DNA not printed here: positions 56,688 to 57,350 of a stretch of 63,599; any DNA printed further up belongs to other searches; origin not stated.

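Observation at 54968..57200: Paralogous Cys-rich (CxCxC ... WC ... C) adaptor domain shared by four or five cassette proteins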

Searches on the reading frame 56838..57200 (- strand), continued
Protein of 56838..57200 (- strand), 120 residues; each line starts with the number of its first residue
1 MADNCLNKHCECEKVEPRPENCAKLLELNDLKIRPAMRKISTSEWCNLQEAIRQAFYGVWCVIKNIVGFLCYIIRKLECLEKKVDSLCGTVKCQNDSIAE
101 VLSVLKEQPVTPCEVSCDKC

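Call 70: fold_search(model_id=the predicted structure, library=viral)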
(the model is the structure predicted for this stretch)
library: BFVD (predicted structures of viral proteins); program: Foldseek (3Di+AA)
matches with E <= 10: 252; with E <= 0.001: 0
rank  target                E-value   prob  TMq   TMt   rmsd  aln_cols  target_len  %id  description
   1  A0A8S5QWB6            2.9e-03  1.00  0.51  0.34   3.4        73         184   32  Uncharacterized protein [Siphoviridae sp. ctzSN25]
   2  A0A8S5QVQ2            8.5e-03  1.00  0.64  0.19   6.7       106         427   26  Glucan-binding protein C [Siphoviridae sp. ctzSN25]
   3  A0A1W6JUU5            5.7e-01  0.92  0.49  0.59   4.6        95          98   13  Uncharacterized protein [Vibrio phage pVco-5]
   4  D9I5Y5                6.4e-01  0.72  0.38  0.16  10.6        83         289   10  Srd putative anti-sigma factor [Acinetobacter phage 133]
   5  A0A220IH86            7.7e-01  0.97  0.40  0.83   1.5        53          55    9  (no name in the UniProt tables at hand)
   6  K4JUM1                1.2e+00  0.94  0.38  0.39   1.2        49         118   18  (no name in the UniProt tables at hand)
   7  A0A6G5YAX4            1.2e+00  0.69  0.34  0.62   2.9        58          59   17  (no name in the UniProt tables at hand)
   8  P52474                1.2e+00  0.20  0.27  0.17  25.3       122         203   11  Tegument protein UL51 homolog [Human herpesvirus 7 (strain JI)]
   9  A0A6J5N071            1.4e+00  0.44  0.33  0.51   5.2        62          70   11  Uncharacterized protein [uncultured Caudovirales phage]
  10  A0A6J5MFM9            1.5e+00  0.89  0.45  0.65   1.9        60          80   12  Uncharacterized protein [uncultured Caudovirales phage]
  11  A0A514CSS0            1.5e+00  0.47  0.40  0.60  14.6        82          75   16  Uncharacterized protein [Achromobacter phage Motura]
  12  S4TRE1                1.7e+00  0.82  0.41  0.58   1.7        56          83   16  Uncharacterized protein [Salmonella phage FSL SP-031]
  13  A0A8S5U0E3            1.7e+00  0.60  0.41  0.67   6.7        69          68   10  Uncharacterized protein [Inoviridae sp. ctwVE22]
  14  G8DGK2                1.7e+00  0.38  0.37  0.14   7.4        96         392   16  (no name in the UniProt tables at hand)
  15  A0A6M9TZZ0            1.8e+00  0.47  0.40  0.19  13.2       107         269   14  Uncharacterized protein [Drosophila-associated filamentous virus]
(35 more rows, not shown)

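Call 73: search_protein_families(library=phrogs, proteins=[P0124, P0125, P0128, P0133, P0136, P0115, P0112, P0117, P0087, P0073], max_evalue=0.001)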
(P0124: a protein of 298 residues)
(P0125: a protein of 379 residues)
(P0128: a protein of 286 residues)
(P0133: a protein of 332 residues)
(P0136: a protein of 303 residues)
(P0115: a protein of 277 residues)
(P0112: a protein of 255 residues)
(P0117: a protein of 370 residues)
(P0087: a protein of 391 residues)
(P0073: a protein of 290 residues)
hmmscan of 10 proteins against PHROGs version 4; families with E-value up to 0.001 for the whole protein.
P0124 (298 aa): 1 family
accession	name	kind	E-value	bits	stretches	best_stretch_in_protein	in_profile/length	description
phrog_35125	-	unknown function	1.3e-26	94.9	1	5-118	4-116/300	-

P0125 (379 aa): 2 families
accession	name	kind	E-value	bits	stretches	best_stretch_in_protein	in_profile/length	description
phrog_35125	-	unknown function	9.3e-20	72.3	1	5-148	4-143/300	-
phrog_21765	-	unknown function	3.3e-08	34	1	165-204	340-379/422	-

P0128 (286 aa): 1 family
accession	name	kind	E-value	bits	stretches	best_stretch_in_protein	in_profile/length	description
phrog_35125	-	unknown function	1.6e-23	84.7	1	2-129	3-135/300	-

P0133 (332 aa): 1 family
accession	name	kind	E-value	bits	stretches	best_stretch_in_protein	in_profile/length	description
phrog_35125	-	unknown function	1.9e-16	61.5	1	5-112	4-110/300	-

P0136 (303 aa): 1 family
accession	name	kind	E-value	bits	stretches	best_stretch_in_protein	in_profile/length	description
phrog_35125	-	unknown function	1.9e-23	84.5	1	4-117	3-115/300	-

P0115 (277 aa): 2 families
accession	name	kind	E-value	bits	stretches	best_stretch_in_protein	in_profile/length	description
phrog_5553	-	unknown function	4.3e-05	24.7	1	59-132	8-83/114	-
phrog_29173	-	unknown function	0.00086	20.6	0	79-117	10-48/62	-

P0112 (255 aa): 0 families

P0117 (370 aa): 1 family
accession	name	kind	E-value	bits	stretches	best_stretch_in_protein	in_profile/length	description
phrog_15030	-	unknown function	8e-46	157.4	1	2-191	2-188/255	-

P0087 (391 aa): 0 families

P0073 (290 aa): 0 families
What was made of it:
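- Closest known: PHROG phrog_35125. Same: It covers the N-terminal Cys-rich region of the distant subfamily (P0124-P0136), E down to 1e-26 (call 73).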

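Call 74: search_dna_similar(query=P0124, collection=phages, mode=protein, max_evalue=0.001, max_rows=25)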
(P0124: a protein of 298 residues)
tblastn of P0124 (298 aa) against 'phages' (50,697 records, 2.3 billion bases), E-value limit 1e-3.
No match.

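Call 76: search_dna_similar(query=P0136, collection=phages, mode=protein, max_evalue=0.01, max_rows=25)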
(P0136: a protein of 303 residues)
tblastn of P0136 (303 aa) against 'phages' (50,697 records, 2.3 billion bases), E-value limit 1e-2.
No match.

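Call 77: find_encoding_contigs(protein=P0136, flank=10000, max_places=2)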
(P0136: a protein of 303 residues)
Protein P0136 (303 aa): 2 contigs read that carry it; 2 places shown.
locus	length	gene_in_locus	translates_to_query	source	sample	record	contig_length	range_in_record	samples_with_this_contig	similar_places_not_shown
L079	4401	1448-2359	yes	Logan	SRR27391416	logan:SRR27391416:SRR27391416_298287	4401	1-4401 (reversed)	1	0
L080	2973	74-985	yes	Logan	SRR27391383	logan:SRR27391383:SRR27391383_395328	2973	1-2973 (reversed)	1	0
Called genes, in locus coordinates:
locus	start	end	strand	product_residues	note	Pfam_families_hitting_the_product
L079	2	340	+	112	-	?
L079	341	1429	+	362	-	-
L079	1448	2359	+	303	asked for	-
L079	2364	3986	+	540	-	-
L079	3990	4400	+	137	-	?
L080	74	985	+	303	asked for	-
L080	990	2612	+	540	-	-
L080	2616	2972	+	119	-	?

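Call 78: find_encoding_contigs(protein=P0124, flank=10000, max_places=2)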
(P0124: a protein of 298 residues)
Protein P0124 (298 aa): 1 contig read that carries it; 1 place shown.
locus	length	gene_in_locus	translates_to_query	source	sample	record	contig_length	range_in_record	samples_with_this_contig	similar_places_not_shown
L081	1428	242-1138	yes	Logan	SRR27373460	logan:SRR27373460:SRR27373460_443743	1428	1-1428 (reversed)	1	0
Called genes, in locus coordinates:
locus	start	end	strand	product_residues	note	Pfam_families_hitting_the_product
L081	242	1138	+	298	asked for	-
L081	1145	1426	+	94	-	?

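Call 80: find_related_loci(query=A7, collection=viral_contigs, flank=10000)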
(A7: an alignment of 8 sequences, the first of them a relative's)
Query A7 (298 aa) in viral_contigs; peptide patterns used: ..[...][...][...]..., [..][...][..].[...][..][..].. (x = any residue, [..] = any of these).
181 stretches matched a pattern; 15 encode a relative of the query (tblastn E <= 1e-3); 15 distinct loci.
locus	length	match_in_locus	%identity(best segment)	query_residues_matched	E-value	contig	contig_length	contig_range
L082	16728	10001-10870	38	1-284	6e-59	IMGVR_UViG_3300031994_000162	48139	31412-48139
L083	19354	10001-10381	58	5-128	4e-47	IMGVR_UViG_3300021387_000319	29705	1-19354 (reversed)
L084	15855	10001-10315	70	1-105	6e-47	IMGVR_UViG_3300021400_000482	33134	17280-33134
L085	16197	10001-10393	49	3-131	4e-43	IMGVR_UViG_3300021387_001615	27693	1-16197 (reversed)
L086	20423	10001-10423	45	6-149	2e-37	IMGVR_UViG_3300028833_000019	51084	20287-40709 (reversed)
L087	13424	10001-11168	45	1-148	4e-37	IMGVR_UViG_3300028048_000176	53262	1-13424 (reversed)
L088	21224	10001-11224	59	1-126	4e-37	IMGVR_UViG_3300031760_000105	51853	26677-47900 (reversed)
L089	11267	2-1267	41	6-162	3e-34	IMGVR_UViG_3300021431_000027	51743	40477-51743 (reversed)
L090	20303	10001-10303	51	1-99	5e-33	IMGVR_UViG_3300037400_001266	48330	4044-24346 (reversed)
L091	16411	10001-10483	40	3-169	4e-32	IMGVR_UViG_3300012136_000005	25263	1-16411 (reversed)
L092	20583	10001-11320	45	1-127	1e-31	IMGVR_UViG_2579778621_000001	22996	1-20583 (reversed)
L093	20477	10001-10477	39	6-162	1e-30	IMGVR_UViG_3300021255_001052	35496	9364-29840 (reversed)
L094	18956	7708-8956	48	1-131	3e-30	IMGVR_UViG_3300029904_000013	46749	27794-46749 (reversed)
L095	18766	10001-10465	36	5-154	3e-27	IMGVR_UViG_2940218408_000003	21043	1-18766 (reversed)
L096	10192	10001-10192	48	6-69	1e-14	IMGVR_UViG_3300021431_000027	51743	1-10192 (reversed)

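Call 94: search_protein_families(library=pfam, proteins=[P0075, P0080, P0085, P0087, P0097, P0109, P0073, P0082, P0084, P0072], max_evalue=0.01)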
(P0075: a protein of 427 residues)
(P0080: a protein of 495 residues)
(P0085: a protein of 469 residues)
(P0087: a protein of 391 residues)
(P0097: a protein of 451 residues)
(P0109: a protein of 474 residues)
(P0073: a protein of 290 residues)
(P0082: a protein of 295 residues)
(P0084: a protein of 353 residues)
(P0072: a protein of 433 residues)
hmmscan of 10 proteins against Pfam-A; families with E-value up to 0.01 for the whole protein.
P0075 (427 aa): 0 families

P0080 (495 aa): 1 family
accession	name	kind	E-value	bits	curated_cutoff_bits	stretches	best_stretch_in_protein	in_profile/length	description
PF08363.15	GbpC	-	5.1e-11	43.1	27.2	1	259-425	120-294/307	Glucan-binding protein C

P0085 (469 aa): 1 family
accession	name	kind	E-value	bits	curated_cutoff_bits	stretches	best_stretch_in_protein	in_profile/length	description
PF08363.15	GbpC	-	8.9e-20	71.9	27.2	1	193-398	90-287/307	Glucan-binding protein C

P0087 (391 aa): 1 family
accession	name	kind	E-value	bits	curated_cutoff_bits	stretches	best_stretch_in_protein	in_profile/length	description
PF08363.15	GbpC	-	4.8e-24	85.9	27.2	1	163-360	79-305/307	Glucan-binding protein C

P0097 (451 aa): 1 family
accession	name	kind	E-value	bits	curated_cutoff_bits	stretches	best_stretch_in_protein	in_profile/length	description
PF08363.15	GbpC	-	3.6e-24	86.4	27.2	1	171-381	63-287/307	Glucan-binding protein C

P0109 (474 aa): 1 family
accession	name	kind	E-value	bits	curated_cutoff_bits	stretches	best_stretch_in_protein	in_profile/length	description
PF08363.15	GbpC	-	3.5e-37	129.1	27.2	1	71-290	98-307/307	Glucan-binding protein C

P0073 (290 aa): 1 family
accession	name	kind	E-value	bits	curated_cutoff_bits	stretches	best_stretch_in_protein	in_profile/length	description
PF18220.6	BspA_v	-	3.9e-09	36.9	25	1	134-272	9-150/150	Adhesin BspA variable domain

P0082 (295 aa): 1 family
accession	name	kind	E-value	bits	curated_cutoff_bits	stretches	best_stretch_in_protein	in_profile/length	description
PF18220.6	BspA_v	-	8.4e-12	45.6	25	1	130-259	10-138/150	Adhesin BspA variable domain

P0084 (353 aa): 2 families
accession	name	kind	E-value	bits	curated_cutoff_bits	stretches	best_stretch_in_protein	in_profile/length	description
PF18220.6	BspA_v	-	3.4e-12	46.9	25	1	190-322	6-139/150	Adhesin BspA variable domain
PF06458.18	MucBP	-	3.3e-06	28.2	23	1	8-64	6-62/63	MucBP domain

P0072 (433 aa): 0 families
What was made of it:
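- On Antigen I/II-type lectin heads (Pfam BspA_v, GbpC): Met for orthologous-slot and related proteins (P0073, P0082, P0084, P0080, P0085, P0087, P0097, P0109; call 94).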
